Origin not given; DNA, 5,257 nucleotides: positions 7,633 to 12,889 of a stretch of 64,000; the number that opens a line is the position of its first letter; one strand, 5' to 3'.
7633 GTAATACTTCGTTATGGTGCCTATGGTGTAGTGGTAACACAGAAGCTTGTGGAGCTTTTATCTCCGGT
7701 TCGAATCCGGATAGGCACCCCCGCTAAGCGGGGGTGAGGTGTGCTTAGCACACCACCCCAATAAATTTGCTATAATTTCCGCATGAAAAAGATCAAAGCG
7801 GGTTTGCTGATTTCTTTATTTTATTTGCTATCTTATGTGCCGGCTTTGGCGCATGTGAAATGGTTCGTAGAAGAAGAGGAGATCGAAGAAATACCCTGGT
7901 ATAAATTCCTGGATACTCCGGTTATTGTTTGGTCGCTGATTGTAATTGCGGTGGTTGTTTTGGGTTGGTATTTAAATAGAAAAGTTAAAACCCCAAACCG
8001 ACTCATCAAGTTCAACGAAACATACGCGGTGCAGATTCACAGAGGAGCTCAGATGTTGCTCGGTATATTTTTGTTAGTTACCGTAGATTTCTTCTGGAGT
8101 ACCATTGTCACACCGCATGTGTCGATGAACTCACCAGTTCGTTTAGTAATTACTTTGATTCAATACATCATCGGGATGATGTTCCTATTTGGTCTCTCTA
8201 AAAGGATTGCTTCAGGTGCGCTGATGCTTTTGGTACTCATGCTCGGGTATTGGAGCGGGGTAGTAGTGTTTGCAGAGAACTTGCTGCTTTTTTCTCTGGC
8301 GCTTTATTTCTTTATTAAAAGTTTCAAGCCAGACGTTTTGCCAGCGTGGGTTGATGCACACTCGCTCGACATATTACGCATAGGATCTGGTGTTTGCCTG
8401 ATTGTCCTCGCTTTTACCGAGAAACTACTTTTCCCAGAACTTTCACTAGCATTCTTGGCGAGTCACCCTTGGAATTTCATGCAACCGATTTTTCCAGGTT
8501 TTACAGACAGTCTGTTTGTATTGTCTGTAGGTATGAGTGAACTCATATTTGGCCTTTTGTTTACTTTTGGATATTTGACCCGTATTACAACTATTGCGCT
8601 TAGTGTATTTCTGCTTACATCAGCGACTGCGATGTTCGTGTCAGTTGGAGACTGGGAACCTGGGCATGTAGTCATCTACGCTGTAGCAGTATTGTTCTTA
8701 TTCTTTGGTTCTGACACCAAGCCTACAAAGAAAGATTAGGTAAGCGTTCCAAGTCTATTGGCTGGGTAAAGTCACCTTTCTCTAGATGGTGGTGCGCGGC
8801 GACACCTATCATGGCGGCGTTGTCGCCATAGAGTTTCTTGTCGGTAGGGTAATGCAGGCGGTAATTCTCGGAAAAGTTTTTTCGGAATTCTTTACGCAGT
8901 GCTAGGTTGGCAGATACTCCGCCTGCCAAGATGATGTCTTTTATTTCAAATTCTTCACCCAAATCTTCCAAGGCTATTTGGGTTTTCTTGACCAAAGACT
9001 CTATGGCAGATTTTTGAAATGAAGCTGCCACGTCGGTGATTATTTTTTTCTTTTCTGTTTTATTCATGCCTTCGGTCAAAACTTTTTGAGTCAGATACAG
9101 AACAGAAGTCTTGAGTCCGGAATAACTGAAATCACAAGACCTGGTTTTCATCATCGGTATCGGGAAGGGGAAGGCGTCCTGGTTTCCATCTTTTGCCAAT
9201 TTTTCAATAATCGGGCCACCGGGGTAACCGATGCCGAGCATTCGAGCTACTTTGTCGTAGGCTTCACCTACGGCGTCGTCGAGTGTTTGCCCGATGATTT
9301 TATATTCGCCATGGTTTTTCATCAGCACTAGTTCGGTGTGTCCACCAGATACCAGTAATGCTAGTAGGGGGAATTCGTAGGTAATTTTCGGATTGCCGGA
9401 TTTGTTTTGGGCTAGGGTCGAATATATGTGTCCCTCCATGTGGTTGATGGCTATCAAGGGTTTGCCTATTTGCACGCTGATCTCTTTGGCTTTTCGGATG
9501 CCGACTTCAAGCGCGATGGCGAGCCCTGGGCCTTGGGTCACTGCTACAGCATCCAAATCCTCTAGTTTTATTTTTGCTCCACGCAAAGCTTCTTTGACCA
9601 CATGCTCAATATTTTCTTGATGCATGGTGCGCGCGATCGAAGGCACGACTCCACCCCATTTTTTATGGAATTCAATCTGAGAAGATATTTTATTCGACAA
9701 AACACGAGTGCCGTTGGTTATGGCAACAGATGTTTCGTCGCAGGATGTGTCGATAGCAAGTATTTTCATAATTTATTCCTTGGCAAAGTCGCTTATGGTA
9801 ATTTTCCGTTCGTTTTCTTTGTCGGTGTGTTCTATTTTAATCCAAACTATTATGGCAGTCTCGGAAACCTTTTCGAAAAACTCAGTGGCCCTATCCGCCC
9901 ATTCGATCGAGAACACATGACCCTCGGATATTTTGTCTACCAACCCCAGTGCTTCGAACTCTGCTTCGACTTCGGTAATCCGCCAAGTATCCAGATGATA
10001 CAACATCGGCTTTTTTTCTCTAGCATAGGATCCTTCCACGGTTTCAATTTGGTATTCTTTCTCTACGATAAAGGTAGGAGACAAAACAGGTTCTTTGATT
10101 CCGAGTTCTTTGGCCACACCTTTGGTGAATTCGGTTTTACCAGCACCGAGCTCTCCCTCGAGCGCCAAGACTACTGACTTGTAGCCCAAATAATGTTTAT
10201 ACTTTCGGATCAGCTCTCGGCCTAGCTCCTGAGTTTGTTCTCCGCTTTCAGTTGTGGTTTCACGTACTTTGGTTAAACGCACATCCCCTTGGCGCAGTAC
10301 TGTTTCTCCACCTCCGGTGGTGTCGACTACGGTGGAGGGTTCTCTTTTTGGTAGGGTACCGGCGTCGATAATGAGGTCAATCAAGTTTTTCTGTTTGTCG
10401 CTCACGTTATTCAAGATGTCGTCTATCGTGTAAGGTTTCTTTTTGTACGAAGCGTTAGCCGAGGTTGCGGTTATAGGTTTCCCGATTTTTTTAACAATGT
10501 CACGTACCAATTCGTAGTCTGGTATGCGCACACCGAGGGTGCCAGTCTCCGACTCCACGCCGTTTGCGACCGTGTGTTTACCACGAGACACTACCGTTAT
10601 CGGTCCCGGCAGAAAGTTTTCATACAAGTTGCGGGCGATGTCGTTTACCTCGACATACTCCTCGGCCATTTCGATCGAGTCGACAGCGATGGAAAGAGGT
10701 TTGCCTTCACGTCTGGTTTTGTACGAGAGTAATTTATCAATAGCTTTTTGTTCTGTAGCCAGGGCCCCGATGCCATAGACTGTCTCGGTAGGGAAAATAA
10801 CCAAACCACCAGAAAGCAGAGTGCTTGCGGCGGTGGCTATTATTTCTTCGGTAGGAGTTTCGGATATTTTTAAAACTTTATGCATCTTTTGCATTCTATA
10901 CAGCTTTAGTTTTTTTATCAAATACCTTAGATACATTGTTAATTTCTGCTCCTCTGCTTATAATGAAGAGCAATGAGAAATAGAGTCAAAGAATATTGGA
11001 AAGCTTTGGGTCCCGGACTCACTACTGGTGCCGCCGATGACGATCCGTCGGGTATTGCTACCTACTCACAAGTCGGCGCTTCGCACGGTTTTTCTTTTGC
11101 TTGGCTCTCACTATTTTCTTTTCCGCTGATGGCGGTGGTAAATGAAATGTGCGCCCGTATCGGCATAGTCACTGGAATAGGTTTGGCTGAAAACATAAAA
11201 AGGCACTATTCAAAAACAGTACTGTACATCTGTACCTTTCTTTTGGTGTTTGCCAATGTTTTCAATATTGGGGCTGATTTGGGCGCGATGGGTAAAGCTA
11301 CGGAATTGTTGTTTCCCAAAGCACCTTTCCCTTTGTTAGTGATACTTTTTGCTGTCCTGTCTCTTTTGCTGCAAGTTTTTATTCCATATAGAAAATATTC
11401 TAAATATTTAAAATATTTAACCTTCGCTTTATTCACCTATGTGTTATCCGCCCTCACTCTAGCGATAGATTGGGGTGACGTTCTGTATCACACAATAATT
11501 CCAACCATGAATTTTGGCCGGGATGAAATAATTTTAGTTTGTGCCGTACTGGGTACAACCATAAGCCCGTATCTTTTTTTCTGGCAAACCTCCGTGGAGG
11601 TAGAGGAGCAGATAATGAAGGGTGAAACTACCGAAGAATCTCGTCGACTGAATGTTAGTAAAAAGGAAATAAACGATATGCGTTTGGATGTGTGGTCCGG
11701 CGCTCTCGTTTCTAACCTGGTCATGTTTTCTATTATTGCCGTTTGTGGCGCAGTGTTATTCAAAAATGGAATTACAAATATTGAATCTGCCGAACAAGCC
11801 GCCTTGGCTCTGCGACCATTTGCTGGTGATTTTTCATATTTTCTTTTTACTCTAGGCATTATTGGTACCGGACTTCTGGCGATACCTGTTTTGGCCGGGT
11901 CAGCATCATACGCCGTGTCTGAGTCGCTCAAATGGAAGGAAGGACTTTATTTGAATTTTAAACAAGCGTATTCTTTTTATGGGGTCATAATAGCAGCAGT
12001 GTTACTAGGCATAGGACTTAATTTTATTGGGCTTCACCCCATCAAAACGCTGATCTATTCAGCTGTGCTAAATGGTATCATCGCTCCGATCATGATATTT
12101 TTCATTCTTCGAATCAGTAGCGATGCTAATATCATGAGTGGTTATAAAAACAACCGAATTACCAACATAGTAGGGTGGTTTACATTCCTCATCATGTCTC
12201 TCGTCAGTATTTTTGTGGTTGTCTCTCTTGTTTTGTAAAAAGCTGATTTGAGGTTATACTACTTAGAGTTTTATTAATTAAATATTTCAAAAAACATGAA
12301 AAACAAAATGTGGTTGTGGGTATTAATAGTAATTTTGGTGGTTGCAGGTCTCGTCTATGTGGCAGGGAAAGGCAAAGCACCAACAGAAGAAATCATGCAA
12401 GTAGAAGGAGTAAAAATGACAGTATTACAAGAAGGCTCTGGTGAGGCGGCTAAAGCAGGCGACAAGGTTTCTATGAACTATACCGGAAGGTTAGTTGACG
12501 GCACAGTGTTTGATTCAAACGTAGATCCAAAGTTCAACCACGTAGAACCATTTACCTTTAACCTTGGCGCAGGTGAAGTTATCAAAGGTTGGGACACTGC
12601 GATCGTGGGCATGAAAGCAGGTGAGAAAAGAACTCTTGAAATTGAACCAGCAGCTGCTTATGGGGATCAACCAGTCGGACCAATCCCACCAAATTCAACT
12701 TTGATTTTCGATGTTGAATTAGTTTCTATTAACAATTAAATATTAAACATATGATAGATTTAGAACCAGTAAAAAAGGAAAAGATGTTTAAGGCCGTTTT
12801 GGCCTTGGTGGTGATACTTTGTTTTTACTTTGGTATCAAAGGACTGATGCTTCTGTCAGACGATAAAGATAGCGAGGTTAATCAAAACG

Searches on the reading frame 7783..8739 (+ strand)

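Call 8: search_protein_families(library=ncbifam, proteins=[window:7783-8739:+])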
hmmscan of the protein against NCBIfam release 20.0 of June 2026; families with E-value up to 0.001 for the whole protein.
window:7783-8739:+ (318 aa): 0 families

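Call 47: search_protein_families(library=pfam, proteins=[window:7783-8739:+])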
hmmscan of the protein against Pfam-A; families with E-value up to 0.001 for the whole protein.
window:7783-8739:+ (318 aa): 1 family
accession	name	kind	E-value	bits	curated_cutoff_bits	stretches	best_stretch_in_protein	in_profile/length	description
PF07681.17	DoxX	-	1.8e-05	25.7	23.6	1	196-281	3-80/85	DoxX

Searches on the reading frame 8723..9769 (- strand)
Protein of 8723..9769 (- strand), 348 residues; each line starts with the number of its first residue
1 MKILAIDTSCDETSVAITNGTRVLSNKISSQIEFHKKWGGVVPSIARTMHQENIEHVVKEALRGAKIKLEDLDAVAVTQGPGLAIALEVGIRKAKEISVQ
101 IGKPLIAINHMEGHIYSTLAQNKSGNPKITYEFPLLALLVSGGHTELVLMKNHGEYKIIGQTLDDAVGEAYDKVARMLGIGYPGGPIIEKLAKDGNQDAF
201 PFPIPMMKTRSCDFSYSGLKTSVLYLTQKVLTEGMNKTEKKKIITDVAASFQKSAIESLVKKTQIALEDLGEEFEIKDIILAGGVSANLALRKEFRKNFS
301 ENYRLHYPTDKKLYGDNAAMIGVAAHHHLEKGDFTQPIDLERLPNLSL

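Call 47: search_protein_families(library=pfam, proteins=[window:8723-9769:-])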
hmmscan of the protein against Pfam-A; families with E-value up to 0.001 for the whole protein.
window:8723-9769:- (348 aa): 4 families
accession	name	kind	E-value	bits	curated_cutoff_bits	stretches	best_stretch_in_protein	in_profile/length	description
PF00814.31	TsaD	-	8.6e-88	294.9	24.8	1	23-322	2-263/264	tRNA N6-adenosine threonylcarbamoyltransferase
PF01869.26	BcrAD_BadFG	-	1.5e-05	25.2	31.5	0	254-322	204-266/271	BadF/BadG/BcrA/BcrD ATPase family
PF02543.21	Carbam_trans_N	-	1.5e-05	25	24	1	155-296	206-321/346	Carbamoyltransferase N-terminus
PF22521.2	HypF_C_2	-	3.6e-05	24.1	27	1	222-306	144-224/241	Carbamoyltransferase, Kae1-like Domain, second subdomain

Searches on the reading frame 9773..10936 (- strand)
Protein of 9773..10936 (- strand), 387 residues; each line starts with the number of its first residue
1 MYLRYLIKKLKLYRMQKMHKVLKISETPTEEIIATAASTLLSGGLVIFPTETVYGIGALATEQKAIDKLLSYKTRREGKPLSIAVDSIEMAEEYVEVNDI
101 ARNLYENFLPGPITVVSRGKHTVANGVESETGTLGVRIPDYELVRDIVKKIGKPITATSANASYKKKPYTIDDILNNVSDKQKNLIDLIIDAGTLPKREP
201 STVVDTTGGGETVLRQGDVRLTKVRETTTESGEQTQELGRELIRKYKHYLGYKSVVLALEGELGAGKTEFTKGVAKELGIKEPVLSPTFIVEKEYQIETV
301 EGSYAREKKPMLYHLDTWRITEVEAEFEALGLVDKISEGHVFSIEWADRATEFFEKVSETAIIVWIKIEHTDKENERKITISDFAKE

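Call 47: search_protein_families(library=pfam, proteins=[window:9773-10936:-])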
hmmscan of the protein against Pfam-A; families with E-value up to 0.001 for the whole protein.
window:9773-10936:- (387 aa): 2 families
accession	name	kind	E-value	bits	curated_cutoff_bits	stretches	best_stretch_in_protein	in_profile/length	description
PF01300.24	Sua5_yciO_yrdC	-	6.8e-49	166.2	25.1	1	40-217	3-178/178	Telomere recombination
PF02367.23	TsaE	-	1.2e-26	93.6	26.6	1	230-378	2-127/128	Threonylcarbamoyl adenosine biosynthesis protein TsaE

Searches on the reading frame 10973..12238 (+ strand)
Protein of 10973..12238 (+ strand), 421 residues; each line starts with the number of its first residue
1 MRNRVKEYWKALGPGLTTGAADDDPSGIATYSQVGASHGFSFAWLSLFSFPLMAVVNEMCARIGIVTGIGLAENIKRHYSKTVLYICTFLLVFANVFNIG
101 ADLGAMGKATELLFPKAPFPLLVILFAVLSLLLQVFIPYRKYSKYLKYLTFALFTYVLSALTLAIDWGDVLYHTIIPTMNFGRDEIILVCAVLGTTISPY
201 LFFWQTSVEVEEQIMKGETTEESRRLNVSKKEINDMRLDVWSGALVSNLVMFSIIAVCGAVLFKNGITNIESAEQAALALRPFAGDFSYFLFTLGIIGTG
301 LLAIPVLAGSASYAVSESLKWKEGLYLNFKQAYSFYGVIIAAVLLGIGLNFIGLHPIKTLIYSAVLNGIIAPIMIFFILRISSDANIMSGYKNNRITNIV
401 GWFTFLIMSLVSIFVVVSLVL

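Call 8: search_protein_families(library=ncbifam, proteins=[window:10973-12238:+])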
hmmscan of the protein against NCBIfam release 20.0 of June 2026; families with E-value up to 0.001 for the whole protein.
window:10973-12238:+ (421 aa): 3 families
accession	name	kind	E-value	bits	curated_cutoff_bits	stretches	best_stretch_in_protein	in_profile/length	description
NF001923.0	PRK00701.1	subfamily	1.8e-31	109.3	430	1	3-420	28-436/439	Mn(2+) uptake NRAMP transporter MntH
TIGR01197.1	nramp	subfamily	1.9e-20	73.5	272.5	1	7-387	2-389/390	metal ion transporter, metal ion (Mn2+/Fe2+) transporter (Nramp) family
NF037982.1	Nramp_1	equivalog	7.6e-11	41.8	50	1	13-382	1-400/404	Nramp family divalent metal transporter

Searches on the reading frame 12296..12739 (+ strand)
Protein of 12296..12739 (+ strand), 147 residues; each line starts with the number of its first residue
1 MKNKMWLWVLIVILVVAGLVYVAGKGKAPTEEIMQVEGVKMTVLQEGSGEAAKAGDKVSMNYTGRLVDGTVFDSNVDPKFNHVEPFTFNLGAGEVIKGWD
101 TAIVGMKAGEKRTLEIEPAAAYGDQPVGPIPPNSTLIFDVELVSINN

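Call 47: search_protein_families(library=pfam, proteins=[window:12296-12739:+])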
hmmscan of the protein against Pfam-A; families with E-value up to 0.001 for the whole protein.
window:12296-12739:+ (147 aa): 1 family
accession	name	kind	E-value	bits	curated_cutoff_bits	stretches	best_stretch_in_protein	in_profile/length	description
PF00254.34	FKBP_C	-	4.8e-33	113.8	21.1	1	50-143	3-94/94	FKBP-type peptidyl-prolyl cis-trans isomerase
